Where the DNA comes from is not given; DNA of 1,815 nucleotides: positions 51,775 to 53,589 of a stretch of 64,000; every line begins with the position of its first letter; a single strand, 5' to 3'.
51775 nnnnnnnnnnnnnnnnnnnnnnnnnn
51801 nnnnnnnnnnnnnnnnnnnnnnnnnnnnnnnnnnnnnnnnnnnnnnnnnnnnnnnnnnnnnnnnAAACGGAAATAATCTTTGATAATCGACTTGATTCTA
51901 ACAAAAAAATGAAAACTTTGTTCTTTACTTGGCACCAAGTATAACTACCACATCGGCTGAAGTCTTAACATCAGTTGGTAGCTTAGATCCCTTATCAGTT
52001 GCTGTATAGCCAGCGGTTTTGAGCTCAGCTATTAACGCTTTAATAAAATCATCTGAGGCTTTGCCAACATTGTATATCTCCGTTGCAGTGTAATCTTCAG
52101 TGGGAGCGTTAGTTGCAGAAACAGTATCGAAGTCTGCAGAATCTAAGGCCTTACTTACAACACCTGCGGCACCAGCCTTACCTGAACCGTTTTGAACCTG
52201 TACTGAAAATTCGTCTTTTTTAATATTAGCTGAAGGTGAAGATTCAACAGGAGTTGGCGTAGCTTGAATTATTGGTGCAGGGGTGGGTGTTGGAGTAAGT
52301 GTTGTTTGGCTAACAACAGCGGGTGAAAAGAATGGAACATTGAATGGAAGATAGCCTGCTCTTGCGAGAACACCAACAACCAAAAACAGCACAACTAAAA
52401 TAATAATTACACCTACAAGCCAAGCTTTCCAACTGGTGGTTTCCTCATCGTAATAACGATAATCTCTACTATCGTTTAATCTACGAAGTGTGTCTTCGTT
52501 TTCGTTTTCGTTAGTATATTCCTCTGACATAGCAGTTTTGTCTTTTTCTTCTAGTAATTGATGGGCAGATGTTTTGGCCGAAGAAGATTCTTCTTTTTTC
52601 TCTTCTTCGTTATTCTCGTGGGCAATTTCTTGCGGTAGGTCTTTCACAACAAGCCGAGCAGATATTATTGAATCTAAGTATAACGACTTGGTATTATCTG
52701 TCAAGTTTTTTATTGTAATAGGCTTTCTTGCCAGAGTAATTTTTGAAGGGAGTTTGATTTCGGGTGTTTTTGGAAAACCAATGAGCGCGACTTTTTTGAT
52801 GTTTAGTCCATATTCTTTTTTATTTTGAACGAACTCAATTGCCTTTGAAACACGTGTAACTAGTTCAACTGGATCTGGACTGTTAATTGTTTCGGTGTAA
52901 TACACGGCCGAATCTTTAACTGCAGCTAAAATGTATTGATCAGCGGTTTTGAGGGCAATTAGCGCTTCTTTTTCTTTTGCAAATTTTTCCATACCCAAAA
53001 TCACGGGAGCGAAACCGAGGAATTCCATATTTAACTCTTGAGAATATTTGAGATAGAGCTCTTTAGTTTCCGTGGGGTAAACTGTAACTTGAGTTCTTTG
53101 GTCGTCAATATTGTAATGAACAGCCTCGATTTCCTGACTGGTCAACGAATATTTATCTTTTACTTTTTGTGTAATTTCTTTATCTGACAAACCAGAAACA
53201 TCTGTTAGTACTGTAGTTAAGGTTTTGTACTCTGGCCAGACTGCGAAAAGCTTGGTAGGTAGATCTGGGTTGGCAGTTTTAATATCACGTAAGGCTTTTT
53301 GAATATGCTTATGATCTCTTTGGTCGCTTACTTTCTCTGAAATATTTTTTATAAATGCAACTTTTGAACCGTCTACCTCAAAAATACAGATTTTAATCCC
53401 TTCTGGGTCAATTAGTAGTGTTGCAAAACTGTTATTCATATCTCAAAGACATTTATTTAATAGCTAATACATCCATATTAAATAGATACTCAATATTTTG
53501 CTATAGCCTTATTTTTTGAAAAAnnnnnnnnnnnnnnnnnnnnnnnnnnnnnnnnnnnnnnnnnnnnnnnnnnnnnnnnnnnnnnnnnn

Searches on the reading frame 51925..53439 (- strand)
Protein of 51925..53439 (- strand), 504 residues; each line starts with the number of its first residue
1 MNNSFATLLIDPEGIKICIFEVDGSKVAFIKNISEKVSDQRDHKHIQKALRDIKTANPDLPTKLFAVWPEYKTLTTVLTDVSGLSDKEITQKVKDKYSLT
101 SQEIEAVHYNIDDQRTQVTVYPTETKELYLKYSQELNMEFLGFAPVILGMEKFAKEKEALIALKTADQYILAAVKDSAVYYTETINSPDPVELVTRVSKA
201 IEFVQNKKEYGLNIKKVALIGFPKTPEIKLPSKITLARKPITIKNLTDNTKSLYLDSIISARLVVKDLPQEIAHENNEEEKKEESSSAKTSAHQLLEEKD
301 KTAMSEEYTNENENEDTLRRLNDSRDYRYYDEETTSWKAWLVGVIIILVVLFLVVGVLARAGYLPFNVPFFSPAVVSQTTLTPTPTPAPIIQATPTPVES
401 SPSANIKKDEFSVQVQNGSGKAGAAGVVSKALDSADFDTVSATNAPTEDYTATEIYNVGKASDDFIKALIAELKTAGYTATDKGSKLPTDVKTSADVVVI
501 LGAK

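Call 13: search_protein_families(library=pfam, proteins=[window:51925-53439:-], max_evalue=0.001)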
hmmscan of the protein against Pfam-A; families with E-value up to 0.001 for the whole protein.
window:51925-53439:- (504 aa): 1 family
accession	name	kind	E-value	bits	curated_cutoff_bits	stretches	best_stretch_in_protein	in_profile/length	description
PF13399.11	LytR_C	-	2.6e-09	38.3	22.2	1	411-503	2-84/86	LytR cell envelope-related transcriptional attenuator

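Call 21: search_protein_families(library=ncbifam, proteins=[window:51925-53439:-], max_evalue=0.01)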
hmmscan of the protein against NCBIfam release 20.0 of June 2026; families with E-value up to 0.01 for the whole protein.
window:51925-53439:- (504 aa): 4 families
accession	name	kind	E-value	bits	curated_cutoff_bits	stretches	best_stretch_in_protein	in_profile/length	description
NF038277.1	accessory_MacP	equivalog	0.0028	18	45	1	271-355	10-95/98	cell wall synthase accessory phosphoprotein MacP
NF035953.1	integrity_Cei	equivalog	0.0043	16.8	150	0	347-445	17-117/212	envelope integrity protein Cei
NF033761.1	gliding_GltJ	equivalog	0.0047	16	450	1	265-447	295-478/671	adventurous gliding motility protein GltJ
TIGR03927.1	T7SS_EssA_Firm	equivalog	0.0074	16.2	32.45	0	275-357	61-142/151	type VII secretion protein EssA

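Call 75: search_protein_families(library=pfam, proteins=[window:51925-53439:-], max_evalue=0.01)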
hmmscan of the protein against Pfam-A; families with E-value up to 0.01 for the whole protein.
window:51925-53439:- (504 aa): 2 families
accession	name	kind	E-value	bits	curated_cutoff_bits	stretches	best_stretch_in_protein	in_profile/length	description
PF13399.11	LytR_C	-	2.6e-09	38.3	22.2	1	411-503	2-84/86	LytR cell envelope-related transcriptional attenuator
PF20990.2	DUF2207_C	-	0.0067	16.6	33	0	292-370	102-171/247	Predicted membrane protein (DUF2207) C-terminal domain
